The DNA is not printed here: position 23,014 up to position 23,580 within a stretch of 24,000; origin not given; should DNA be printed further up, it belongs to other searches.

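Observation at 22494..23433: Tandem pair of paralogous small proteins of an unrecognised family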

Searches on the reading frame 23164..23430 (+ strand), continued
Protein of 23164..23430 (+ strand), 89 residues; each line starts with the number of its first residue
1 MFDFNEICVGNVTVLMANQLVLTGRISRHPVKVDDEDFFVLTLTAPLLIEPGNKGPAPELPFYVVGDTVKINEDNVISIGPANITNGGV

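Call 45: find_related_loci(query=A4, collection=metagenome_contigs, flank=4000)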
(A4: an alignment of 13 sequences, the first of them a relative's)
Query A4 (89 aa) in metagenome_contigs; peptide patterns used: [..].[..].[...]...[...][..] (x = any residue, [..] = any of these).
56 stretches matched a pattern; 1 encode a relative of the query (tblastn E <= 1e-3); 1 distinct loci.
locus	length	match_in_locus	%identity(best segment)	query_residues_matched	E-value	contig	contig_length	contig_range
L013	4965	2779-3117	32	3-83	8e-15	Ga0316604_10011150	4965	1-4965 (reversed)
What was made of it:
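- Tried and rejected: The narrower one returned a single locus (call 45).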

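Call 46: predict_structure(alignment_id=A3)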
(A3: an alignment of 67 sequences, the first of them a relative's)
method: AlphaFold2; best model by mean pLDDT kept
length: 89 residues; sequences in the alignment: 67
mean_pLDDT: 79.4   pTM: 0.68
mean pLDDT of the five models: 79.4, 79.3, 78.5, 75.8, 70.3
residues with pLDDT >= 90: 19; 70-90: 52; 50-70: 13; < 50: 5
segments of 3 or more residues with pLDDT < 50: 85-89
pLDDT, mean of each block of 10 residues (from residue 1): 60 89 84 83 89 77 88 88 54
secondary structure, 60 per line:
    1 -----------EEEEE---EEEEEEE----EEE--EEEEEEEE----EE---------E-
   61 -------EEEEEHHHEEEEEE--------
elements in order: E12-16 E20-26 E31-33 E36-43 E68-72 E76-81
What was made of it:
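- On Sm/LSm/Hfq superfamily: The gene 2 model has no helix before the first strand (call 46).
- Closest known: Sm / LSm / Hfq superfamily. Different: The gene 2 model has no N-terminal helix (call 46).
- The N-terminal helix of canonical Sm proteins is absent from the gene 2 model (call 46).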

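Call 48: fold_search(model_id=the predicted structure, library=pdb)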
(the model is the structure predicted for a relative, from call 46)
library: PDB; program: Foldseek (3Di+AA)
matches with E <= 10: 621; with E <= 0.001: 0
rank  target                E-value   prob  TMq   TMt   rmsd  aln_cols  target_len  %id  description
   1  4m75_D                9.2e-03  1.00  0.53  0.63   4.4        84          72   17  Crystal structure of Lsm1-7 complex (released 2013-10-23)
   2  6ppq_C                1.1e-02  1.00  0.53  0.61   4.2        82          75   20  Structure of S. pombe Lsm1-7 with RNA, polyuridine with 3' adenosine (released 2020-06-17)
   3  4m77_D                1.2e-02  1.00  0.57  0.66   4.3        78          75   19  Crystal structure of Lsm2-8 complex, space group I212121 (released 2013-11-13)
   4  6ppn_D                1.3e-02  1.00  0.47  0.47   4.8        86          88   12  Structure of S. pombe Lsm2-8 with unprocessed U6 snRNA (released 2020-06-17)
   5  6qw6_67               1.4e-02  1.00  0.59  0.67   3.7        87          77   14  Structure of the human U5.U4/U6 tri-snRNP at 2.9A resolution. (released 2019-04-17)
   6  4c8q_F                1.4e-02  1.00  0.57  0.64   4.3        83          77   19  Crystal structure of the yeast Lsm1-7-Pat1 complex (released 2013-10-16)
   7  6ppq_D                1.4e-02  1.00  0.48  0.51   4.7        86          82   13  Structure of S. pombe Lsm1-7 with RNA, polyuridine with 3' adenosine (released 2020-06-17)
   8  9bxa_B                1.5e-02  1.00  0.45  0.44   4.8        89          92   12  Structure of Mnx H340A complex from Bacillus sp. PL-12 (released 2024-08-07)
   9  5o9z_p                1.9e-02  1.00  0.51  0.60   4.3        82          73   17  Cryo-EM structure of a pre-catalytic human spliceosome primed for activation (B complex) (released 2017-08-16)
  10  4m75_K                2.1e-02  1.00  0.50  0.61   4.3        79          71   15  Crystal structure of Lsm1-7 complex (released 2013-10-23)
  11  9l5r_g                2.2e-02  1.00  0.50  0.60   3.4        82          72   17  Cryo-EM structure of the thermophile spliceosome (state ILS) (released 2025-03-12)
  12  6j6g_l                2.2e-02  1.00  0.48  0.51   7.0        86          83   15  Cryo-EM structure of the yeast B*-a2 complex at an average resolution of 3.2 angstrom (released 2019-04-24)
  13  9l5r_f                2.2e-02  1.00  0.47  0.50   9.7        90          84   12  Cryo-EM structure of the thermophile spliceosome (state ILS) (released 2025-03-12)
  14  6ygb_C                2.5e-02  1.00  0.47  0.53   4.8        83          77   14  Crystal structure of the NatC complex bound to CoA (released 2020-10-28)
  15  3jcm_J                2.5e-02  1.00  0.48  0.53   8.2        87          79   14  Cryo-EM structure of the spliceosomal U4/U6.U5 tri-snRNP (released 2016-02-24)
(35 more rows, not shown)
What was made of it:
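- On Ena (DUF3992) endospore appendage subunits: The predicted fold is Sm-like (call 48).
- MnxE/F (9bxa_B) is among the top fold matches (call 48).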

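Call 49: list_cluster_members(proteins=[P0009, P0010, P0012, P0015, P0016, P0023, P0040, P0045, P0039, P0007])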
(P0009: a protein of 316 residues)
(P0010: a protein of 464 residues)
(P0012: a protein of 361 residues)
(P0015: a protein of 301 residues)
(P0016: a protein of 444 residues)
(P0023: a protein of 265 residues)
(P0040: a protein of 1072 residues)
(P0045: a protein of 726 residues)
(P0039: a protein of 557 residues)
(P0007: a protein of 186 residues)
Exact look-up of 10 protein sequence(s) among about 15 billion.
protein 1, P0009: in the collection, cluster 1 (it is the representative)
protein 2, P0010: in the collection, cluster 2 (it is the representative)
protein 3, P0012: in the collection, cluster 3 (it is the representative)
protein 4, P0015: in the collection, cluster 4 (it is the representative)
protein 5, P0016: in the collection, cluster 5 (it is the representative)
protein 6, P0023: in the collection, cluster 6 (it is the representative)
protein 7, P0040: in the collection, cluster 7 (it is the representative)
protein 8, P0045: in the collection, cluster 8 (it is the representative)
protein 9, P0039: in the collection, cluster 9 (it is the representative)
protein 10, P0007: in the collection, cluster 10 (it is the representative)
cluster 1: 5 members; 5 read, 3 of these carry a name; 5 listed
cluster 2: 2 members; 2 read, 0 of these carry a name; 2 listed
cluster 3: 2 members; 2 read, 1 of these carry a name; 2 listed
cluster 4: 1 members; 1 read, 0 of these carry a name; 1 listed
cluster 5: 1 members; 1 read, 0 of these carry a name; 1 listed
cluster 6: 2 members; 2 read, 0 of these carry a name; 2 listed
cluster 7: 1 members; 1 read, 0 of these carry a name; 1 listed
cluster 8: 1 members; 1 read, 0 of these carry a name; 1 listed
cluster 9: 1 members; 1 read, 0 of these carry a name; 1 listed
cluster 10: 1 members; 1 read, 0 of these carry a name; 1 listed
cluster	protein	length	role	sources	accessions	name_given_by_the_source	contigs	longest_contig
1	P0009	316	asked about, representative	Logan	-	-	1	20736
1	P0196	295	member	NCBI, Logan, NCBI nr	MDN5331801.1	MAG: hypothetical protein PWP45_1026 [Tepidanaerobacteraceae bacterium] | hypothetical protein [Tepidanaerobacteraceae bacterium]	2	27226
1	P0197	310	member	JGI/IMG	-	predicted nuclease with TOPRIM domain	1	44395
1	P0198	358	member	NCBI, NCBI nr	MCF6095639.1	hypothetical protein L1766_01250 [Thermovorax subterraneus] | hypothetical protein [Thermovorax subterraneus]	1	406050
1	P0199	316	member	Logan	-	-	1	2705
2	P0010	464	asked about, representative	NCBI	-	-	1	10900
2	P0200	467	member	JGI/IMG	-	-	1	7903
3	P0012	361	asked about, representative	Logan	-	-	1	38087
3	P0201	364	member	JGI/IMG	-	archaellum component FlaC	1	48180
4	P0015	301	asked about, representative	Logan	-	-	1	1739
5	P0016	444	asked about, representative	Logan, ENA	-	-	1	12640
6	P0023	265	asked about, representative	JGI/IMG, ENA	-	-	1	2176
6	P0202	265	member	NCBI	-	-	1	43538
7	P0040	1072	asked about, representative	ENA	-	-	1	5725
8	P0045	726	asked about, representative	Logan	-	-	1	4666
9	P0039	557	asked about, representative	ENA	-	-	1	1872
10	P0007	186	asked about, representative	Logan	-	-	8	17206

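Call 51: find_encoding_contigs(protein=P0007, flank=9000, max_places=3)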
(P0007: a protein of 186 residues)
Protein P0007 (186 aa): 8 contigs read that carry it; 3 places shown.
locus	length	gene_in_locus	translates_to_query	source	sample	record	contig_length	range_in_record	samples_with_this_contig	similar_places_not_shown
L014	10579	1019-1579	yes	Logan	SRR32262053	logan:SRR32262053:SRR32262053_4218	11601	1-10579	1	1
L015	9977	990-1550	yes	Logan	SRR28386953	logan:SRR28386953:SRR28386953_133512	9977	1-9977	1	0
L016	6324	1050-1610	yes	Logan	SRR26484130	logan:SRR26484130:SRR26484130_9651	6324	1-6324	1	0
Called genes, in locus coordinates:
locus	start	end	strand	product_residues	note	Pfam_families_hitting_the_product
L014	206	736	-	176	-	-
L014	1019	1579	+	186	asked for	-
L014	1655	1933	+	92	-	-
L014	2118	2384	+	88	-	-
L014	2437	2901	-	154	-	-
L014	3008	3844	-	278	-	PF04909:Amidohydro_2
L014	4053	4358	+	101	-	-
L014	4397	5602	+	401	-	PF04055:Radical_SAM, PF13353:Fer4_12 (weak)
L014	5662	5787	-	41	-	-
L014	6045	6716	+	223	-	PF02586:SRAP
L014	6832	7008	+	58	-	-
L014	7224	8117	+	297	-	PF02086:MethyltransfD12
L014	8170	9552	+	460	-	PF00990:GGDEF, PF13487:HD_5, PF01966:HD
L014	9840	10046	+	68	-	-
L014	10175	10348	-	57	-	-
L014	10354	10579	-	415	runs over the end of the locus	?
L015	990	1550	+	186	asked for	-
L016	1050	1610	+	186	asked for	-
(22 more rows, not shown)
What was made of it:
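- Tried and rejected: Considered because a radical-SAM gene lies 2.5 kb away in locus L014 (call 51).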

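Call 56: find_encoding_contigs(protein=P0142, flank=5000, max_places=2)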
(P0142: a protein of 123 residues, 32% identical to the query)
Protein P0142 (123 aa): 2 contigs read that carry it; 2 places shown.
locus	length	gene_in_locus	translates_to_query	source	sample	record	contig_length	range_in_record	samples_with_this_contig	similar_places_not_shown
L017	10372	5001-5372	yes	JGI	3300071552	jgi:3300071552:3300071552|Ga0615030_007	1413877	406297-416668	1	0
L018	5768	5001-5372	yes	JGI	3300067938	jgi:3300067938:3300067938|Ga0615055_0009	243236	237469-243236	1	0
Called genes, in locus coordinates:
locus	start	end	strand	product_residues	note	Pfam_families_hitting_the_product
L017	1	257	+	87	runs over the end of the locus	-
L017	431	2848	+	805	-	PF20437:LonC_helical, PF13654:AAA_32, PF20436:LonB_AAA-LID, PF05362:Lon_C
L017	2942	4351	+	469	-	PF01938:TRAM, PF05958:tRNA_U5-meth_tr, PF03602:Cons_hypoth95 (weak), PF08241:Methyltransf_11 (weak), PF09445:Methyltransf_15, PF13649:Methyltransf_25, PF13847:Methyltransf_31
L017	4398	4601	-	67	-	PF00589:Phage_integrase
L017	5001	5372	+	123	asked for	-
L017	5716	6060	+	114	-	PF01527:HTH_Tnp_1 (weak), PF13384:HTH_23, PF13518:HTH_28, PF13551:HTH_29, PF13565:HTH_32 (faint)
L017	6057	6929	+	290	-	PF13276:HTH_21 (weak), PF00665:rve, PF13610:DDE_Tnp_IS240 (weak), PF13683:rve_3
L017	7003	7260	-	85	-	-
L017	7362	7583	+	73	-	-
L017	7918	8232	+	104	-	-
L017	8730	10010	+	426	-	PF00070:Pyr_redox (faint), PF00890:FAD_binding_2 (weak), PF01134:GIDA, PF01266:DAO (weak), PF03486:HI0933_like (faint), PF07992:Pyr_redox_2 (weak), PF12831:FAD_oxidored, PF01134:GIDA, +2 more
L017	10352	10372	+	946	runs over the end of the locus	PF00754:F5_F8_type_C, PF22633:F5_F8_type_C_2, PF00754:F5_F8_type_C, PF22633:F5_F8_type_C_2, PF13287:Fn3_assoc, PF13290:CHB_HEX_C_1, PF27525:LAM55_pectate-like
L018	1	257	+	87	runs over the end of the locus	-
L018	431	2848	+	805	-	PF20437:LonC_helical, PF13654:AAA_32, PF20436:LonB_AAA-LID, PF05362:Lon_C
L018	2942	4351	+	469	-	PF01938:TRAM, PF05958:tRNA_U5-meth_tr, PF03602:Cons_hypoth95 (weak), PF08241:Methyltransf_11 (weak), PF09445:Methyltransf_15, PF13649:Methyltransf_25, PF13847:Methyltransf_31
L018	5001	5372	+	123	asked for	-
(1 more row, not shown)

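Call 57: find_encoding_contigs(protein=P0139, flank=5000, max_places=3)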
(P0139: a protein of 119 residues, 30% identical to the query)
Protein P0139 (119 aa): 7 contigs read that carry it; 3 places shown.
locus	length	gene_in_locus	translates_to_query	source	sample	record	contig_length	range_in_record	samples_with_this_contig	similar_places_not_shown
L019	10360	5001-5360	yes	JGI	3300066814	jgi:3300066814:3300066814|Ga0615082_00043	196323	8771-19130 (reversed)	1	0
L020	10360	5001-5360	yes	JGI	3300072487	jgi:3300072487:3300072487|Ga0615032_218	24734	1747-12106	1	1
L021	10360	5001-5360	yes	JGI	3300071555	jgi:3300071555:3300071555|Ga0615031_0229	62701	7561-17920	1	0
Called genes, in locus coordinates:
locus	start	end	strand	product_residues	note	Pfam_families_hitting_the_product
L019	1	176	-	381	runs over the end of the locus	-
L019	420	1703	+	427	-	PF00860:Xan_ur_permease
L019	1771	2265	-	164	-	PF04461:YajQ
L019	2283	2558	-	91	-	-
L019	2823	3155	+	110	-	-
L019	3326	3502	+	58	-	-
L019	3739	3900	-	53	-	PF09388:SpoOE-like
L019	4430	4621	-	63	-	PF01520:Amidase_3 (weak)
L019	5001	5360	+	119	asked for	-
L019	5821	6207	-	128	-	-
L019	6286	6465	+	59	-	-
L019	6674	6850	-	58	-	-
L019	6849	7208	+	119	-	-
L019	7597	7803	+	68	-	-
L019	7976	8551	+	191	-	-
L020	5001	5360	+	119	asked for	-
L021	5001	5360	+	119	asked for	-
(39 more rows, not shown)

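Call 58: find_encoding_contigs(protein=P0184, flank=5000, max_places=2)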
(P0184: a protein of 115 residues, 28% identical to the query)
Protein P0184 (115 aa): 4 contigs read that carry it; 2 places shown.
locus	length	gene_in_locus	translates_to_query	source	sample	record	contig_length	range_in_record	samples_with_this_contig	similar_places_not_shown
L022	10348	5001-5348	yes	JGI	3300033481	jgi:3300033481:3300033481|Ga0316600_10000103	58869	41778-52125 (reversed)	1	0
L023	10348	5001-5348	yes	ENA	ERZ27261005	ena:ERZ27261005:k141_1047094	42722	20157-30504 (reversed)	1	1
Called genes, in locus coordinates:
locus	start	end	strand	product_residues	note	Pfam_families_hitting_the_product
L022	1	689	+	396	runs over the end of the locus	PF00753:Lactamase_B, PF19583:ODP, PF12706:Lactamase_B_2, PF00258:Flavodoxin_1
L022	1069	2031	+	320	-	PF01210:NAD_Gly3P_dh_N, PF07479:NAD_Gly3P_dh_C, PF20618:GPD_NAD_C_bact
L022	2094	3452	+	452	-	PF02550:AcetylCoA_hydro, PF13336:AcetylCoA_hyd_C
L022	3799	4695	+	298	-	PF00072:Response_reg, PF00990:GGDEF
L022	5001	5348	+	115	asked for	-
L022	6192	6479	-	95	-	-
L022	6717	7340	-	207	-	PF14879:DUF4489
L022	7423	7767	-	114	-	-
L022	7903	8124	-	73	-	-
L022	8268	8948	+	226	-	-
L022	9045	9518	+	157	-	-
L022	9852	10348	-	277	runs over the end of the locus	PF01209:Ubie_methyltran, PF02353:CMAS, PF05401:NodS, PF05175:MTS, PF13489:Methyltransf_23, PF13847:Methyltransf_31, PF08241:Methyltransf_11, PF08242:Methyltransf_12, +5 more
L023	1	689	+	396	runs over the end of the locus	PF00753:Lactamase_B, PF19583:ODP, PF12706:Lactamase_B_2, PF00258:Flavodoxin_1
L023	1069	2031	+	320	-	PF01210:NAD_Gly3P_dh_N, PF07479:NAD_Gly3P_dh_C, PF20618:GPD_NAD_C_bact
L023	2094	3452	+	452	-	PF02550:AcetylCoA_hydro, PF13336:AcetylCoA_hyd_C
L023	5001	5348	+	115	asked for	-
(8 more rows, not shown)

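Call 60: search_protein_families(library=ncbifam, proteins=[P0009, P0010, P0023, L014:206-736:-, L014:2437-2901:-, L014:2118-2384:+, L007:5311-5745:+, P0039, L022:6717-7340:-], max_evalue=0.01)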
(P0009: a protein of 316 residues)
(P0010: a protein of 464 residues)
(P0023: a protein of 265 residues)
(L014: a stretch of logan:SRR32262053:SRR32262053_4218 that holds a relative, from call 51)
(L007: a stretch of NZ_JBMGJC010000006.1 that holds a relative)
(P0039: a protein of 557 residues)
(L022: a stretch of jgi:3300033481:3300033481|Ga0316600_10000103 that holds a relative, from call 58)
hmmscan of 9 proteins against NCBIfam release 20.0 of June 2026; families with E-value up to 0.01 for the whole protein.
P0009 (316 aa): 22 families
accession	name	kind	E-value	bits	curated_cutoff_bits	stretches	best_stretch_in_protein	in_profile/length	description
TIGR02169.1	SMC_prok_A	equivalog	8.4e-10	37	729.4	1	50-188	228-367/1165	chromosome segregation protein SMC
TIGR04523.1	Mplasa_alph_rch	subfamily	1.6e-09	36.3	270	1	48-200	512-666/745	helix-rich protein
TIGR02168.1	SMC_prok_B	equivalog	4.2e-09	34.7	567.35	1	50-188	676-814/1181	chromosome segregation protein SMC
NF045487.1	ASRP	equivalog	1.5e-08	33.7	300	1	49-187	327-454/593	archaea-specific SMC-related protein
NF047516.1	LA_3659_fam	equivalog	4.4e-07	29.7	36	0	134-192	44-102/221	LA_3659 family protein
NF047514.1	SpiroCoCo_N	equivalog_domain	4.4e-07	29.7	75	0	134-192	44-102/221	SpiroCoCo family coiled-coil protein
NF053563.1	Rkd4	equivalog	6.4e-06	24.6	860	1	49-187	486-626/747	arcadin-4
NF041034.1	Rad50_Sulf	equivalog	8.5e-06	23.9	1000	1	4-147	562-694/872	DNA double-strand break repair ATPase Rad50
NF047515.1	SpiroCoCo_C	equivalog_domain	1.7e-05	24.2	125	1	53-190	114-236/313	SpiroCoCo family coiled-coil protein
NF041889.1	Lmo0654_fam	equivalog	2e-05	24.6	75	0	168-188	38-58/61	Lmo0654 family protein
NF041035.1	Rad50_Halo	equivalog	6.8e-05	21.4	1000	1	45-188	250-386/883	DNA double-strand break repair ATPase Rad50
NF002572.0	PRK02224.1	equivalog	0.0001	20.7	1087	1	50-188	318-449/888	DNA double-strand break repair ATPase Rad50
NF003034.1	PRK03918.1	equivalog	0.00021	19.4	700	1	95-188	186-282/878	DNA double-strand break repair ATPase Rad50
NF033930.1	pneumo_PspA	exception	0.00044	19.1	850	1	48-185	166-293/659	pneumococcal surface protein A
NF035934.1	ESAT6_2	subfamily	0.0013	18.9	100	0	49-106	11-63/96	pore-forming ESAT-6 family protein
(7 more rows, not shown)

P0010 (464 aa): 12 families
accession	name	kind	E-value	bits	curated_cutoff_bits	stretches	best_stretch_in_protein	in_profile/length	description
TIGR02168.1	SMC_prok_B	equivalog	3.8e-10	38.2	567.35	1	8-258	683-939/1181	chromosome segregation protein SMC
NF041034.1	Rad50_Sulf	equivalog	4.2e-09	34.8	1000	2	8-160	476-631/872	DNA double-strand break repair ATPase Rad50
NF047515.1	SpiroCoCo_C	equivalog_domain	6.2e-09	35.4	125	1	154-321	114-259/313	SpiroCoCo family coiled-coil protein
TIGR02169.1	SMC_prok_A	equivalog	3.9e-08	31.5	729.4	2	109-256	756-896/1165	chromosome segregation protein SMC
TIGR04527.1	mycoplas_twoTM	subfamily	2.6e-07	30.6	125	0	132-249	53-156/248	MG_279/MG_280 family protein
NF003034.1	PRK03918.1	equivalog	1.5e-06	26.5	700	1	8-134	197-322/878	DNA double-strand break repair ATPase Rad50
TIGR04523.1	Mplasa_alph_rch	subfamily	0.00012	20.2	270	1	7-206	478-675/745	helix-rich protein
NF053563.1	Rkd4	equivalog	0.00021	19.6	860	0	8-76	573-632/747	arcadin-4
NF002572.0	PRK02224.1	equivalog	0.0011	17.4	1087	0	17-253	278-502/888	DNA double-strand break repair ATPase Rad50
NF038350.1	taxis_HmpF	equivalog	0.0017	16.8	200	0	108-183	476-551/553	pilus motility taxis protein HmpF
NF003413.0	PRK04778.1-7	equivalog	0.0062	15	556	0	8-96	305-391/564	septation ring formation regulator EzrA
TIGR02971.1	heterocyst_DevB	subfamily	0.007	15.8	129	0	6-96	99-184/327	ABC exporter membrane fusion protein, DevB family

P0023 (265 aa): 2 families
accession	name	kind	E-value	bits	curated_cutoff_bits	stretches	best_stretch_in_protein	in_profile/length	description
NF045487.1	ASRP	equivalog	0.0019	16.9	300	1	29-130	341-443/593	archaea-specific SMC-related protein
NF053563.1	Rkd4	equivalog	0.0066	14.6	860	1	7-127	489-601/747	arcadin-4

L014:206-736:- (176 aa): 0 families

L014:2437-2901:- (154 aa): 1 family
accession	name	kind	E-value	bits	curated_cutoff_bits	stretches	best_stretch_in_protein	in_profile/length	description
NF041644.1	CBO0543_fam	subfamily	2.2e-37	127.8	35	1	26-140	2-116/116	CBO0543 family protein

L014:2118-2384:+ (88 aa): 0 families

L007:5311-5745:+ (144 aa): 0 families

P0039 (557 aa): 0 families

L022:6717-7340:- (207 aa): 0 families
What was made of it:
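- Other loci contain a Spo0E-like gene (call 57) and a CBO0543-family gene (call 60).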

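Call 61: search_protein_families(library=phrogs, proteins=[window:23164-23430:+, P0009, P0142], max_evalue=0.01)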
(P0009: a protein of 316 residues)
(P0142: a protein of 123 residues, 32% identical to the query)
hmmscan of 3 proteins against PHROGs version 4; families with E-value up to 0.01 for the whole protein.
window:23164-23430:+ (89 aa): 0 families

P0009 (316 aa): 21 families
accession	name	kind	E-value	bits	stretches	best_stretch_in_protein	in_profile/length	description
phrog_5328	-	unknown function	7.2e-12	46.6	2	50-143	6-99/101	-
phrog_5553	-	unknown function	7.3e-11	43.3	2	134-191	11-68/114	-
phrog_24575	-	unknown function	5.1e-07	30.6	0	62-90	24-52/66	-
phrog_5225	-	unknown function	3.4e-06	28.3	0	56-101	10-55/92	-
phrog_77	-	DNA, RNA and nucleotide metabolism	1.8e-05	24.5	1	48-189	653-787/967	SbcC-like subunit of palindrome specific endonuclease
phrog_1272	-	tail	2.3e-05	23.3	1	48-223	93-265/1606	tail length tape measure protein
phrog_16084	-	transcription regulation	0.00011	23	0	149-190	125-166/206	transcriptional regulator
phrog_31956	-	unknown function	0.00012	22.2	0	119-201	402-484/596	-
phrog_7330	-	unknown function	0.00015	23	0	153-189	44-80/82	-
phrog_1533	-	tail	0.00025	19.7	1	48-217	32-178/1688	tail length tape measure protein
phrog_4704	-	tail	0.0019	18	1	49-189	34-173/625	tail length tape measure protein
phrog_1009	-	unknown function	0.002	19.2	0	90-143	43-96/103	-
phrog_22810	-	unknown function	0.0026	16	1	116-199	1259-1343/2342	-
phrog_12015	-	unknown function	0.0027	18.3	0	113-168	102-157/165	-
phrog_1775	-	head and packaging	0.0031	16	1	33-211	463-618/1609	minor head protein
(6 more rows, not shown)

P0142 (123 aa): 0 families
